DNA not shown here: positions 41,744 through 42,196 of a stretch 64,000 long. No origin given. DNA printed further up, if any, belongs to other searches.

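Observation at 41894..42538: Orphan RsbW/SpoIIAB-like anti-sigma kinase followed by an unannotated 50-aa Cys-rich peptide, with no STAS antagonist nearby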

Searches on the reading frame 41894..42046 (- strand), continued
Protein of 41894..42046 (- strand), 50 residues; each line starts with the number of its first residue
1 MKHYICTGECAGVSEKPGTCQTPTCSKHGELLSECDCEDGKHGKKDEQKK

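Call 59: search_solved_structures(query=A4, max_evalue=10, show_alignments=3)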
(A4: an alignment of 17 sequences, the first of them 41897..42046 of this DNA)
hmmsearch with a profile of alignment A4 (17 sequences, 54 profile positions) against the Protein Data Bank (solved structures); distinct sequences matched with E-value up to 10: 2.
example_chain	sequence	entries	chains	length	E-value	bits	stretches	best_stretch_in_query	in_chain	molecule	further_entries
2xt4_A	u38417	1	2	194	7.3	9.9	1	24-45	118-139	MCBG-LIKE PROTEIN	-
2xt2_A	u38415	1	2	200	7.6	9.9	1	24-45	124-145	MCBG-LIKE PROTEIN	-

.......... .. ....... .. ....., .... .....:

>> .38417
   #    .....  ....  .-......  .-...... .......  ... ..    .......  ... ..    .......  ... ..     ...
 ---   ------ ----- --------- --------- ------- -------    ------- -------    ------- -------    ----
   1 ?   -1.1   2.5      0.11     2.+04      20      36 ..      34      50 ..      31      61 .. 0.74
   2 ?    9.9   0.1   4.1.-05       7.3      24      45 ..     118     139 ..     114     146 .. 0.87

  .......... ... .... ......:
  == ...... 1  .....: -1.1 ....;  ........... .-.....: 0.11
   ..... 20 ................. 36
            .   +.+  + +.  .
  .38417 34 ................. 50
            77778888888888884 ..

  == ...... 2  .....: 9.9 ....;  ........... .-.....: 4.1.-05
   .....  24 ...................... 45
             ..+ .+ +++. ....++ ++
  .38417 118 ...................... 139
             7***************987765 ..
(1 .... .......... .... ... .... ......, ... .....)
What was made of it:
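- On Known small metal-binding families (zinc ribbons, HMBD, rubredoxin, metallothionein, ZAS): No PDB sequence match at E<7 (call 59).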

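Call 74: search_protein_families(library=pfam, proteins=[P0014, P0105, P0073, P0042, P0156, P0131, L029:3589-3831:+, L036:1728-2918:+, L030:5084-5701:+, L036:2959-3786:+], max_evalue=0.001)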
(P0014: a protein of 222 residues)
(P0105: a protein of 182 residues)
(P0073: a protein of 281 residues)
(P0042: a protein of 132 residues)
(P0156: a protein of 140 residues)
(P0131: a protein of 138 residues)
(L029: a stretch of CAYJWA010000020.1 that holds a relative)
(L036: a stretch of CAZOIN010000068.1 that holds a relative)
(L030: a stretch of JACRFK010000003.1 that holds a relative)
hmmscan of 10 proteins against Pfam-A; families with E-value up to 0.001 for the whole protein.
P0014 (222 aa): 1 family
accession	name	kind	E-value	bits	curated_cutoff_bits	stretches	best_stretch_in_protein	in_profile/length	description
PF01965.30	DJ-1_PfpI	-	7.2e-30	104.4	26.6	1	51-217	1-163/165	DJ-1/PfpI family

P0105 (182 aa): 3 families
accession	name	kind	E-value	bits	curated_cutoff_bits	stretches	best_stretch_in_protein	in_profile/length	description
PF00903.31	Glyoxalase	-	2.3e-08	34.9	20.6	1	59-173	13-121/121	Glyoxalase/Bleomycin resistance protein/Dioxygenase superfamily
PF06983.19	3-dmu-9_3-mt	-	3e-08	34.6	24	1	47-173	3-115/116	3-demethylubiquinone-9 3-methyltransferase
PF22656.2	At5g48480-like_N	-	0.00086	19.5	27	0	60-107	11-56/59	Glyoxalase At5g48480-like, N-terminal domain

P0073 (281 aa): 1 family
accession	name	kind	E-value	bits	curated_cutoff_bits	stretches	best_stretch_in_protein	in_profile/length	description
PF23951.1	DUF7282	-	1.4e-14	54.6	27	1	180-279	3-110/112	Domain of unknown function (DUF7282)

P0042 (132 aa): 0 families

P0156 (140 aa): 0 families

P0131 (138 aa): 0 families

L029:3589-3831:+ (80 aa): 3 families
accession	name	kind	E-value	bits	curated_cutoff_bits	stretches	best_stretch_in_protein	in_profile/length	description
PF00462.30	Glutaredoxin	-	4.7e-14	52.8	22.9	1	4-60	2-58/60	Glutaredoxin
PF13417.12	GST_N_3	-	2.3e-09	37.9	22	1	6-66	2-61/75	Glutathione S-transferase, N-terminal domain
PF13409.12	GST_N_2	-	4e-05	24.6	25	1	11-66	2-61/70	Glutathione S-transferase, N-terminal domain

L036:1728-2918:+ (396 aa): 4 families
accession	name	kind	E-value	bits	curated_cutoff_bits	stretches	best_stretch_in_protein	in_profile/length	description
PF00817.25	IMS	-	1.9e-38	132.2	23.2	1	19-188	1-148/148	impB/mucB/samB family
PF11799.13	IMS_C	-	3.4e-12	47.2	20.7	1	276-394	2-99/109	impB/mucB/samB family C-terminal domain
PF11798.14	IMS_HHH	-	1.1e-07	32.1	24.4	1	200-227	1-27/32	IMS family HHH motif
PF21999.2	IMS_HHH_1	-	9.1e-07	29.7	27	1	214-264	2-53/53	DNA polymerase-iota, thumb domain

L030:5084-5701:+ (205 aa): 1 family
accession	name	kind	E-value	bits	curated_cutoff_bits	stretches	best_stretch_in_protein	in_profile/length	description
PF01161.25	PBP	-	3e-41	141.4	24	1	65-202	2-135/135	Phosphatidylethanolamine-binding protein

L036:2959-3786:+ (275 aa): 1 family
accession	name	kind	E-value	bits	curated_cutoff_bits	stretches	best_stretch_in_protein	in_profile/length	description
PF10648.15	Gmad2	-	1.2e-14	54.8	25.7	1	102-188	2-83/86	Immunoglobulin-like domain of bacterial spore germination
